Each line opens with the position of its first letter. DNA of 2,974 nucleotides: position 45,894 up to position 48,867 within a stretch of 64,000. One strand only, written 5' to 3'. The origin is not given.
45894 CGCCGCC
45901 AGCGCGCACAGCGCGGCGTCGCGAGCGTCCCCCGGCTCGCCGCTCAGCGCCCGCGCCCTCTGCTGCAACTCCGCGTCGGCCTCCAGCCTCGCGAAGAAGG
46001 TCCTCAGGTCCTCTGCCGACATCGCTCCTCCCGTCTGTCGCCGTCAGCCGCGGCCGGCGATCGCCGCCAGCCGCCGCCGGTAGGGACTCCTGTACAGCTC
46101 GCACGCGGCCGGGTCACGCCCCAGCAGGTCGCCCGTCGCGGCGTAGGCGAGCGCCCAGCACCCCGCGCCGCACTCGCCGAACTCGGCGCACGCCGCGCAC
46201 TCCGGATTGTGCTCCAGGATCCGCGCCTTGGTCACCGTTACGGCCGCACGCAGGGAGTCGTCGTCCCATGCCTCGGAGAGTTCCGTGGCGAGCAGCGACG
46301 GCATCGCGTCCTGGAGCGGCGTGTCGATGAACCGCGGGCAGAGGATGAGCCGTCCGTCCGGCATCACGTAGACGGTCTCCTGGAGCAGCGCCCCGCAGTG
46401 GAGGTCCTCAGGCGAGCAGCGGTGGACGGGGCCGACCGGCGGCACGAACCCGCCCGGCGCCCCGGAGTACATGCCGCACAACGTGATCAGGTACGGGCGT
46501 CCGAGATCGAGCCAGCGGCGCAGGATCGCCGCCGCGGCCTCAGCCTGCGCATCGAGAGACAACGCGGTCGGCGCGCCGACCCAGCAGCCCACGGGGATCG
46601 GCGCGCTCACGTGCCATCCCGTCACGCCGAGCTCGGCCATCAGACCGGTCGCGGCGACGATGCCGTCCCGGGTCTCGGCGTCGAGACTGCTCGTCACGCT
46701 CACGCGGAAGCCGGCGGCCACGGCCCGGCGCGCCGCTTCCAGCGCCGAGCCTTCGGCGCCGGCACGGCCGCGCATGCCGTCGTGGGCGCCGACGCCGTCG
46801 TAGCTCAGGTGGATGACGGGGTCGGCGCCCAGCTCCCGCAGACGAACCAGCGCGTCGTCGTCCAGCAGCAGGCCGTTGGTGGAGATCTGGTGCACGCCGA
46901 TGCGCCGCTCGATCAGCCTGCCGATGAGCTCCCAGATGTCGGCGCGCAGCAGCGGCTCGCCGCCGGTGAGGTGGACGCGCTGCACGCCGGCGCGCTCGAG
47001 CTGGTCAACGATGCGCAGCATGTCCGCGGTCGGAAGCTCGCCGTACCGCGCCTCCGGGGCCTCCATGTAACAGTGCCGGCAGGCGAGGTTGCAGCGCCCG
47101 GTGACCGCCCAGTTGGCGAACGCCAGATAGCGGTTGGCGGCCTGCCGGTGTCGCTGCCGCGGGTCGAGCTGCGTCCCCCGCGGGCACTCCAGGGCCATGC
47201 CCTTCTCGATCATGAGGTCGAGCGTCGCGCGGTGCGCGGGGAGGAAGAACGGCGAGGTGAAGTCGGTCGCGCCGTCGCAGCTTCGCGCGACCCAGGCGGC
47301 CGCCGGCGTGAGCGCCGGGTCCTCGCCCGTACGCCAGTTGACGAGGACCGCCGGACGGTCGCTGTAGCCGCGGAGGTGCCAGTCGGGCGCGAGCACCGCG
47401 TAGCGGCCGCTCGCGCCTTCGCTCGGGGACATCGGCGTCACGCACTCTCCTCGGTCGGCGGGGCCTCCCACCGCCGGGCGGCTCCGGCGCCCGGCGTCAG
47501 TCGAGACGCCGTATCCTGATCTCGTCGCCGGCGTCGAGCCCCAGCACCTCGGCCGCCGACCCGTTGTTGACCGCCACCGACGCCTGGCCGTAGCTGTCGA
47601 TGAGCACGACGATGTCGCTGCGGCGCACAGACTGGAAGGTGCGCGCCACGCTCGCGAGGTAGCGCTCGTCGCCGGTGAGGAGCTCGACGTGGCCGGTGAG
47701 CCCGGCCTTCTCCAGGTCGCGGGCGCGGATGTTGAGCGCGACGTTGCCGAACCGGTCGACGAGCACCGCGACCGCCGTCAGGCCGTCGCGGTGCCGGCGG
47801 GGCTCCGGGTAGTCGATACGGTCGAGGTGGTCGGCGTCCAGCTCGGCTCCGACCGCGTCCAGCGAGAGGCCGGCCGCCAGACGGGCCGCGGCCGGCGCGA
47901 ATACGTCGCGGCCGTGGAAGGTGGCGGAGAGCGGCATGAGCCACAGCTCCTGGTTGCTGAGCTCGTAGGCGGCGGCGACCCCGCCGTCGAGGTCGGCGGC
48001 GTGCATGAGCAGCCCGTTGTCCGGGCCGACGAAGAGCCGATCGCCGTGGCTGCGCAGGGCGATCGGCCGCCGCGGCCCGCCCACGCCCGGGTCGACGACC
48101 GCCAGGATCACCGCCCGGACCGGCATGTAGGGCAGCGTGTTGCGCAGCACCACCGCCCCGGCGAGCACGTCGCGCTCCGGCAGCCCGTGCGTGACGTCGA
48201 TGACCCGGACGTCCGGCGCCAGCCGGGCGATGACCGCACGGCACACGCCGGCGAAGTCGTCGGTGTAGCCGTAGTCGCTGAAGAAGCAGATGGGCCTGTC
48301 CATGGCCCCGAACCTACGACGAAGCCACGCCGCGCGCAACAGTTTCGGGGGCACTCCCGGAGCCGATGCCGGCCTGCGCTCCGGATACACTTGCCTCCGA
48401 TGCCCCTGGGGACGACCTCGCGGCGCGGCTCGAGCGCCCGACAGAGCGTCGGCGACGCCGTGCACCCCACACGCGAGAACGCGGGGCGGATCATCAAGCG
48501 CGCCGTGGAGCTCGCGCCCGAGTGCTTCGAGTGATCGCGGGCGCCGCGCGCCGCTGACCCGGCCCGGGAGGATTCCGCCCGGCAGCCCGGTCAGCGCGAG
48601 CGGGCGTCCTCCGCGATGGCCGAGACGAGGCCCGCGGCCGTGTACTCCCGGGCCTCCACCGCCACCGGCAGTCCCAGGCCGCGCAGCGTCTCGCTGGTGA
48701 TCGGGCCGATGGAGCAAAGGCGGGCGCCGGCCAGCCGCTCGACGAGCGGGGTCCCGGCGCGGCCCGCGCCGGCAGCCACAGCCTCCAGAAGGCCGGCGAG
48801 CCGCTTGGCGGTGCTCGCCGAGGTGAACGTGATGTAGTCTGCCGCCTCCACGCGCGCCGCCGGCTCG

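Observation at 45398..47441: Orphan RiPP cassette: RRE-radical SAM/SPASM maturase plus two tandem Nif11-leader precursors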

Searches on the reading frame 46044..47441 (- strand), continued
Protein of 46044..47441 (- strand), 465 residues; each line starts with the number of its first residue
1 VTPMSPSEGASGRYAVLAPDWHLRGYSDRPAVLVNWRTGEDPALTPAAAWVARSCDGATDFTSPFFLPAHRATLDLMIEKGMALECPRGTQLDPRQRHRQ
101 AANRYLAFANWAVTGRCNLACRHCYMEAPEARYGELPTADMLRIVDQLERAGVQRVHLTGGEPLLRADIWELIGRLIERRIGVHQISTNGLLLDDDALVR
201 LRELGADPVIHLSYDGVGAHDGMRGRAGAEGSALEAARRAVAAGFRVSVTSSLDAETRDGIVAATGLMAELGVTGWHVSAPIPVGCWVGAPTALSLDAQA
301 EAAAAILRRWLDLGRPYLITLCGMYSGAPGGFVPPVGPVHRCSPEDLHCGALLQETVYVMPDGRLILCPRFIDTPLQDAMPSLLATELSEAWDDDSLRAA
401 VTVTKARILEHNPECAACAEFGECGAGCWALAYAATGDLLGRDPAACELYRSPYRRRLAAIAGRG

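Call 49: search_protein_families(library=ncbifam, alignment_id=A1, max_evalue=1e-15)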
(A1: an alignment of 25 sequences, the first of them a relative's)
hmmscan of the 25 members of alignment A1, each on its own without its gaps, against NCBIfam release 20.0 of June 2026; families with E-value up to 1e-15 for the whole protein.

A. member 1, P0001 (465 aa): 22 families
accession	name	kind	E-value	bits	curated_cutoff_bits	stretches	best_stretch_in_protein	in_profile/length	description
TIGR04051.1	rSAM_NirJ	equivalog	8.9e-30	103.8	515.45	1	111-279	6-174/354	heme d1 biosynthesis radical SAM protein NirJ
TIGR04053.2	TIGR04053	equivalog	7.6e-28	97.8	395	1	110-285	11-190/366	TIGR04053 family radical SAM/SPASM domain-containing protein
TIGR04054.1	rSAM_NirJ1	equivalog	1.3e-27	96.4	650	1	107-250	36-179/387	putative heme d1 biosynthesis radical SAM protein NirJ1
TIGR04055.1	rSAM_NirJ2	equivalog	1.1e-26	94.1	500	1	110-286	3-179/326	putative heme d1 biosynthesis radical SAM protein NirJ2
TIGR04545.1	rSAM_ahbD_hemeb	equivalog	1.4e-26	93.8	500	1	110-285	3-179/339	heme b synthase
TIGR04303.1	GeoRSP_rSAM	equivalog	4e-26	92.4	400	1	109-251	7-147/325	GeoRSP system radical SAM/SPASM protein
TIGR04347.1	pseudo_SAM_Halo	equivalog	9.6e-25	87.6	525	1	107-271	38-202/390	TIGR04347 family pseudo-SAM/SPASM protein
TIGR03962.1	mycofact_rSAM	equivalog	1.2e-24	87.1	265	1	110-250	15-155/339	mycofactocin radical SAM maturase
TIGR04546.1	rSAM_ahbC_deAc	equivalog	1.1e-23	83.7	650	1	110-261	42-193/390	12,18-didecarboxysiroheme deacetylase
TIGR03913.1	rad_SAM_trio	equivalog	3.5e-22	78.4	591.75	1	101-294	12-205/477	GDL motif peptide-associated radical SAM/SPASM maturase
TIGR04103.1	rSAM_nif11_3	equivalog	8.1e-22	77.4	725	1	106-285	4-182/412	nif11-class peptide radical SAM maturase 3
TIGR04250.1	SCM_rSAM_ScmE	equivalog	1.2e-21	77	400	1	112-279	8-177/358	SynChlorMet cassette radical SAM/SPASM protein ScmE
NF049973.1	radical_Rv1681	equivalog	1.5e-20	73.4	380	1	84-273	50-239/326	Rv1681 family radical SAM protein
TIGR04133.1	rSAM_w_lipo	hypoth_equivalog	2.3e-20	72.8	425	1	95-291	12-212/350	TIGR04133 family radical SAM/SPASM protein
NF050035.1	rSAM_WgK_link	exception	5.2e-20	71.8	650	1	110-275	12-178/367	radical SAM/SPASM peptide maturase WgkB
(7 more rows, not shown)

B. families by the number of members that match (of 25 scanned): 32 families (the first 25 are shown)
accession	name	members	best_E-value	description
TIGR04545.1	rSAM_ahbD_hemeb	25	6.7e-34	heme b synthase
TIGR04053.2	TIGR04053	25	3.7e-33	TIGR04053 family radical SAM/SPASM domain-containing protein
TIGR04347.1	pseudo_SAM_Halo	25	1.8e-32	TIGR04347 family pseudo-SAM/SPASM protein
TIGR04054.1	rSAM_NirJ1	25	2.9e-32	putative heme d1 biosynthesis radical SAM protein NirJ1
TIGR04051.1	rSAM_NirJ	25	3.6e-32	heme d1 biosynthesis radical SAM protein NirJ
TIGR04055.1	rSAM_NirJ2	25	6.2e-32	putative heme d1 biosynthesis radical SAM protein NirJ2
TIGR03962.1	mycofact_rSAM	25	4.2e-29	mycofactocin radical SAM maturase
TIGR04133.1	rSAM_w_lipo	25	1e-26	TIGR04133 family radical SAM/SPASM protein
TIGR04303.1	GeoRSP_rSAM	24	6.2e-33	GeoRSP system radical SAM/SPASM protein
TIGR04546.1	rSAM_ahbC_deAc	24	1.7e-30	12,18-didecarboxysiroheme deacetylase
TIGR04250.1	SCM_rSAM_ScmE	24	5.8e-30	SynChlorMet cassette radical SAM/SPASM protein ScmE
TIGR04103.1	rSAM_nif11_3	24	4e-25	nif11-class peptide radical SAM maturase 3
NF045574.1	sacti_mat_StsB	23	6.3e-33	StsB family radical SAM/SPASM domain sactipeptide maturase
NF050035.1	rSAM_WgK_link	23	1.2e-28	radical SAM/SPASM peptide maturase WgkB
TIGR03913.1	rad_SAM_trio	23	4.4e-26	GDL motif peptide-associated radical SAM/SPASM maturase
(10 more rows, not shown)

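Call 71: search_protein_representatives(protein=window:46044-47441:-)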
Query: 465 residues. Proteins with E-value up to 0.001 (for the whole library): 30200; up to 1e-10: 5488; up to 1e-30: 279. The best 150 are listed.
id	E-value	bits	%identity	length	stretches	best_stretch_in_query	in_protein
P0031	2.6e-175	600.1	60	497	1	5-462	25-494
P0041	1.3e-127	442.8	58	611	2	10-345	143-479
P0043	4.1e-122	424.6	55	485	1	80-460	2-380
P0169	6.8e-112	391.0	43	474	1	12-459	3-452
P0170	9.2e-103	360.8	40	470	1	12-464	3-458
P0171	3.3e-99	349.1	39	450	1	12-453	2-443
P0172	2.8e-98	346.1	38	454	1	12-460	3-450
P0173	3.5e-96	339.2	40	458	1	13-455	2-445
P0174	7.1e-96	338.1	40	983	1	8-457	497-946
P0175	1.0e-95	337.6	39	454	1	13-458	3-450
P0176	1.8e-93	330.2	40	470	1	12-464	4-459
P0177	2.1e-92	326.7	37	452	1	14-452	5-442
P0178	6.2e-92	325.1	39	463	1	14-458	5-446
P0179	7.1e-92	324.9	38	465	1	11-459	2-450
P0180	7.3e-91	321.6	38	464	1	13-462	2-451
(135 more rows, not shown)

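Call 78: find_encoding_contigs(protein=P0005, flank=4000, max_places=1)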
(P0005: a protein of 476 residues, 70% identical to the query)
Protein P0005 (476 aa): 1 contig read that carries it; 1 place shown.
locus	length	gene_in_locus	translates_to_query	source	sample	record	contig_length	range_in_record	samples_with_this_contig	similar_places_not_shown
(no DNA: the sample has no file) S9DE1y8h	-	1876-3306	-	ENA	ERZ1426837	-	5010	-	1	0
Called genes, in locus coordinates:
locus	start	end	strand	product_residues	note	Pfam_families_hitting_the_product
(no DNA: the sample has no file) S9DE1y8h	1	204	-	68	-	?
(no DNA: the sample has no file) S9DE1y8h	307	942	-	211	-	-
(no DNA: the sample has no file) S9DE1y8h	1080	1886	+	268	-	PF01887:SAM_HAT_N, PF20257:SAM_HAT_C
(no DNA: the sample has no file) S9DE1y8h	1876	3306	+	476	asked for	PF04055:Radical_SAM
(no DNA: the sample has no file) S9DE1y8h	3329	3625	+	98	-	PF07862:Nif11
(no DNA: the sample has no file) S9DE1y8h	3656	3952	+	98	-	PF07862:Nif11 (weak)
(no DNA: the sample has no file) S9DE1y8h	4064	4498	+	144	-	PF00572:Ribosomal_L13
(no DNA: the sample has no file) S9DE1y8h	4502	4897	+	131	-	PF00380:Ribosomal_S9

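Call 79: find_encoding_contigs(protein=P0004, flank=4000, max_places=1)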
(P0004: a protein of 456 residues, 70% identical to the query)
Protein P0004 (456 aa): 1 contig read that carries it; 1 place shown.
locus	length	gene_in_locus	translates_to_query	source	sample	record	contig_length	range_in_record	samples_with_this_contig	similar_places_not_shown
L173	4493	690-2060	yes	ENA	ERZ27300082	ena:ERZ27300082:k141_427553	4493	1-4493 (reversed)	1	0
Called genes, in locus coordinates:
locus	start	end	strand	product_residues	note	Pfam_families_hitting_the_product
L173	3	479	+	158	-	?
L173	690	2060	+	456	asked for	PF13353:Fer4_12 (weak), PF04055:Radical_SAM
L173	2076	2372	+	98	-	PF07862:Nif11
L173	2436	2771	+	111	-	PF07862:Nif11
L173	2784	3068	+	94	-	PF07862:Nif11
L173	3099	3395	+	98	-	PF07862:Nif11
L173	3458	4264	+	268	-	PF01887:SAM_HAT_N, PF20257:SAM_HAT_C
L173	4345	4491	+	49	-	?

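Call 80: find_encoding_contigs(protein=P0013, flank=5000, max_places=1)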
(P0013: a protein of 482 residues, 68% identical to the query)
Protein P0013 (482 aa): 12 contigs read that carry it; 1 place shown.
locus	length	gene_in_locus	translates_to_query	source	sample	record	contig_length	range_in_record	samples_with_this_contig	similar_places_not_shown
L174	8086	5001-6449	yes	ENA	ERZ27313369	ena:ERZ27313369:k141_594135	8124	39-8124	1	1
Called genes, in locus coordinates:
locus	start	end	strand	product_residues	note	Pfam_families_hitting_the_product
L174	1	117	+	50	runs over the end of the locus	?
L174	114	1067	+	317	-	PF01379:Porphobil_deam, PF03900:Porphobil_deamC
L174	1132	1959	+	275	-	PF02602:HEM4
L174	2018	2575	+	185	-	-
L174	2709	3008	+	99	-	PF07862:Nif11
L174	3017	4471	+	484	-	PF04055:Radical_SAM, PF13353:Fer4_12 (weak)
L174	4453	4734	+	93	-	PF07862:Nif11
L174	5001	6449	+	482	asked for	PF04055:Radical_SAM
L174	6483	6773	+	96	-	PF07862:Nif11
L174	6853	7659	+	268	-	PF01887:SAM_HAT_N, PF20257:SAM_HAT_C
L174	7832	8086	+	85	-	?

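Call 86: search_protein_families(library=pfam, proteins=[L012:6552-9080:-, L016:143-2875:+, L019:1606-4476:+, L043:6857-9052:+, L082:3936-6122:+, L083:7277-9031:+, L083:5526-7295:+, L001:4093-5910:+, L001:92-1567:+], max_evalue=0.00001)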
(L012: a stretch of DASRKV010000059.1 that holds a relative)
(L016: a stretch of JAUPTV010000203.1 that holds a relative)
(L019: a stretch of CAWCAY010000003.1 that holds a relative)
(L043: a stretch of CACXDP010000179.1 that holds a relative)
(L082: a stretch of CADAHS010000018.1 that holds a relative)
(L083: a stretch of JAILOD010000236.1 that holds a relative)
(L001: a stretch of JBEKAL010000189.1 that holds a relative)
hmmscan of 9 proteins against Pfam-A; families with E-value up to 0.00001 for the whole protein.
L012:6552-9080:- (842 aa): 3 families
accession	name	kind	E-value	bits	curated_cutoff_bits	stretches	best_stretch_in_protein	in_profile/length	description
PF00005.33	ABC_tran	-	2.9e-24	86.7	25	2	180-283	1-80/137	ABC transporter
PF00027.35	cNMP_binding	-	7.6e-16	58.3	27.5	1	724-813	3-88/89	Cyclic nucleotide-binding domain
PF02463.25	SMC_N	-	6.3e-07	29.5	40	0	400-638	135-208/220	RecF/RecN/SMC N terminal domain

L016:143-2875:+ (910 aa): 2 families
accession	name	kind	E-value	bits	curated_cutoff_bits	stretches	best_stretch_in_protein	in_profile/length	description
PF00005.33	ABC_tran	-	3.1e-34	119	25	1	692-840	1-137/137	ABC transporter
PF00664.28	ABC_membrane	-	1.3e-19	71.4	28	1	363-598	4-242/274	ABC transporter transmembrane region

L019:1606-4476:+ (956 aa): 3 families
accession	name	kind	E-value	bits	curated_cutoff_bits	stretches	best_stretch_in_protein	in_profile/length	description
PF00005.33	ABC_tran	-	5.3e-32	111.7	25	1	738-886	1-137/137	ABC transporter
PF00664.28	ABC_membrane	-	2.1e-13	51.1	28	1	413-676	4-273/274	ABC transporter transmembrane region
PF02463.25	SMC_N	-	4e-06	26.9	40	0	839-925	135-210/220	RecF/RecN/SMC N terminal domain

L043:6857-9052:+ (731 aa): 4 families
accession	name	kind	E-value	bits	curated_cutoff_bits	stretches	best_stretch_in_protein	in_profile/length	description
PF03412.21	Peptidase_C39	-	4.7e-35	120.8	22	1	23-151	2-131/133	Peptidase C39 family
PF00005.33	ABC_tran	-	1.3e-29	104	25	1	515-663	2-137/137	ABC transporter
PF00664.28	ABC_membrane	-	2.1e-25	90.4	28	1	180-447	3-273/274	ABC transporter transmembrane region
PF02463.25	SMC_N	-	8.6e-06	25.8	40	0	492-701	135-209/220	RecF/RecN/SMC N terminal domain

L082:3936-6122:+ (728 aa): 4 families
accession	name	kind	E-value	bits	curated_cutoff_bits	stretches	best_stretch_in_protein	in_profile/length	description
PF03412.21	Peptidase_C39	-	3.7e-36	124.3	22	1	18-147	2-132/133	Peptidase C39 family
PF00005.33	ABC_tran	-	1.9e-30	106.7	25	1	512-660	2-137/137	ABC transporter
PF00664.28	ABC_membrane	-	4.8e-25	89.2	28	1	175-442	3-273/274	ABC transporter transmembrane region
PF02463.25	SMC_N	-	8e-06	25.9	40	0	631-699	136-210/220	RecF/RecN/SMC N terminal domain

L083:7277-9031:+ (584 aa): 3 families
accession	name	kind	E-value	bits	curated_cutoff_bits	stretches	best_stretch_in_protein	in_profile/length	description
PF00005.33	ABC_tran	-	5e-30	105.3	25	1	357-506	1-137/137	ABC transporter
PF00664.28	ABC_membrane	-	1.2e-13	51.9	28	1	27-295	2-270/274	ABC transporter transmembrane region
PF02463.25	SMC_N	-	8.7e-09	35.6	40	1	399-548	112-211/220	RecF/RecN/SMC N terminal domain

L083:5526-7295:+ (589 aa): 3 families
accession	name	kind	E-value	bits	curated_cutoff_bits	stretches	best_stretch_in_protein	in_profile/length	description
PF00005.33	ABC_tran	-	4.2e-31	108.8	25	1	360-509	1-137/137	ABC transporter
PF00664.28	ABC_membrane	-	8.3e-27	95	28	1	25-291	2-269/274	ABC transporter transmembrane region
PF02463.25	SMC_N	-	1.2e-08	35.1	40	1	372-551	26-211/220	RecF/RecN/SMC N terminal domain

L001:4093-5910:+ (605 aa): 4 families
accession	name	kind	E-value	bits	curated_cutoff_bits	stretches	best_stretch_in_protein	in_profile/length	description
PF00005.33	ABC_tran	-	2.1e-32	113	25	1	376-530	1-137/137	ABC transporter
PF13304.12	AAA_21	-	3.3e-08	34.4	27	0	502-559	238-299/304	AAA domain, putative AbiEii toxin, Type IV TA system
PF02463.25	SMC_N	-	3.5e-06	27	40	0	512-570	151-209/220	RecF/RecN/SMC N terminal domain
PF00664.28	ABC_membrane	-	7.7e-06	26.2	28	0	230-303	192-265/274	ABC transporter transmembrane region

L001:92-1567:+ (491 aa): 1 family
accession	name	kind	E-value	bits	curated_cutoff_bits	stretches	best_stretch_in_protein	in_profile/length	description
PF00082.27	Peptidase_S8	-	1.6e-41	142.9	21.8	1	234-473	4-288/288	Subtilase family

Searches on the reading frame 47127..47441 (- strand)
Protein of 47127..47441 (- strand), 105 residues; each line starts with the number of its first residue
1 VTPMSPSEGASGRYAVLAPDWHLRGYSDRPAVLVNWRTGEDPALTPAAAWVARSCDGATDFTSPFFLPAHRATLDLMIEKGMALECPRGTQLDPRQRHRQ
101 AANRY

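Call 68: predict_structure(alignment_id=A4)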
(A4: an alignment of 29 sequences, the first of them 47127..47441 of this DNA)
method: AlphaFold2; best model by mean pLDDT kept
length: 105 residues; sequences in the alignment: 29
mean_pLDDT: 88.1   pTM: 0.74
mean pLDDT of the five models: 88.1, 87.6, 87.2, 86.8, 82.4
residues with pLDDT >= 90: 66; 70-90: 28; 50-70: 11; < 50: 0
segments of 3 or more residues with pLDDT < 50: none
pLDDT, mean of each block of 10 residues (from residue 1): 62 92 88 92 89 94 92 95 94 88 75
secondary structure, 60 per line:
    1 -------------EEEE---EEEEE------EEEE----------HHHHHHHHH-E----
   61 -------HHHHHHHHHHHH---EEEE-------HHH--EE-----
elements in order: E14-17 E21-25 E32-35 H46-54 H68-79 E83-86

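Call 70: fold_search(model_id=the predicted structure, library=pdb)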
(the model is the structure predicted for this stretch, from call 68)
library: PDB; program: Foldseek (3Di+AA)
matches with E <= 10: 255; with E <= 0.001: 0
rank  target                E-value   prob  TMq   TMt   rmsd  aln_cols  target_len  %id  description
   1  6jx3_B                7.6e-03  1.00  0.49  0.59   3.6        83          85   25  Lasso peptide synthetase B1 complexed with the leader peptide (released 2019-06-26)
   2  5v1q_B                3.9e-02  0.82  0.38  0.11   7.8        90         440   11  Crystal structure of Streptococcus suis SuiB (released 2017-08-30)
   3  7vzq_B                6.2e-02  0.84  0.47  0.09   9.7       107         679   14  The structure of GdmN V24Y/G157A/R158A/G188R mutant in complex with carbamoyl adenylate intermediate (released 2022-11-16)
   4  5v1s_B                6.6e-02  0.77  0.39  0.12   7.6        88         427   12  Crystal structure of Streptococcus suis SuiB bound to S-adenosylmethionine (released 2017-08-30)
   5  5v1v_A                1.3e-01  0.89  0.49  0.57   5.7        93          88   12  TbiB1 in Complex with the TbiA(alpha) Leader Peptide (released 2018-09-05)
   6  7vzq_A                1.5e-01  0.72  0.48  0.09   7.7       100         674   13  The structure of GdmN V24Y/G157A/R158A/G188R mutant in complex with carbamoyl adenylate intermediate (released 2022-11-16)
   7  7vx0_A                2.3e-01  0.66  0.48  0.09   7.7       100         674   14  The structure of GdmN complex with ATP (released 2022-11-16)
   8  7vzu_A                2.5e-01  0.51  0.45  0.09   7.7       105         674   12  The structure of GdmN Y82F mutant (released 2022-11-16)
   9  5v1t_A                2.6e-01  0.54  0.33  0.10   6.9        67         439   15  Crystal structure of Streptococcus suis SuiB bound to precursor peptide SuiA (released 2017-08-30)
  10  5v1s_A                2.8e-01  0.60  0.34  0.09   6.6        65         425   11  Crystal structure of Streptococcus suis SuiB bound to S-adenosylmethionine (released 2017-08-30)
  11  8rja_E                2.8e-01  0.08  0.19  0.06  13.2        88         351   16  Crystal structure of the F420-reducing formylmethanofuran dehydrogenase complex from the ethanotroph Candidatus Ethano (released 2024-10-02)
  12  2ysf_MODEL_1_A        3.0e-01  0.54  0.25  0.57   8.1        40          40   25  Solution structure of the fourth WW domain from the human E3 ubiquitin-protein ligase Itchy homolog, ITCH (released 2007-10-09)
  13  7vzu_B                4.5e-01  0.41  0.47  0.09   8.9       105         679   13  The structure of GdmN Y82F mutant (released 2022-11-16)
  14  7vyj_A                5.1e-01  0.47  0.48  0.09   7.7       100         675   14  The structure of GdmN in complex with carbamoyl adenylate intermediate (released 2022-11-16)
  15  7vyj_B                5.1e-01  0.47  0.50  0.10   9.3       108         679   16  The structure of GdmN in complex with carbamoyl adenylate intermediate (released 2022-11-16)
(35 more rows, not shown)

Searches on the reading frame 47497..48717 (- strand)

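Call 41: search_protein_families(library=pfam, proteins=[window:47497-48717:-], max_evalue=0.0001)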
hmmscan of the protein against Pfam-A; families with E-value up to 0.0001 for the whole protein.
window:47497-48717:- (406 aa): 2 families
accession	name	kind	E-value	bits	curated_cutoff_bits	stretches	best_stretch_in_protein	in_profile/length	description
PF01887.21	SAM_HAT_N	-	2.9e-48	163.8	26.3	1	143-290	1-145/145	SAM hydroxide adenosyltransferase N-terminal domain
PF20257.3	SAM_HAT_C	-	1.5e-18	67.3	25.5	1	319-401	5-84/84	SAM hydroxide adenosyltransferase C-terminal domain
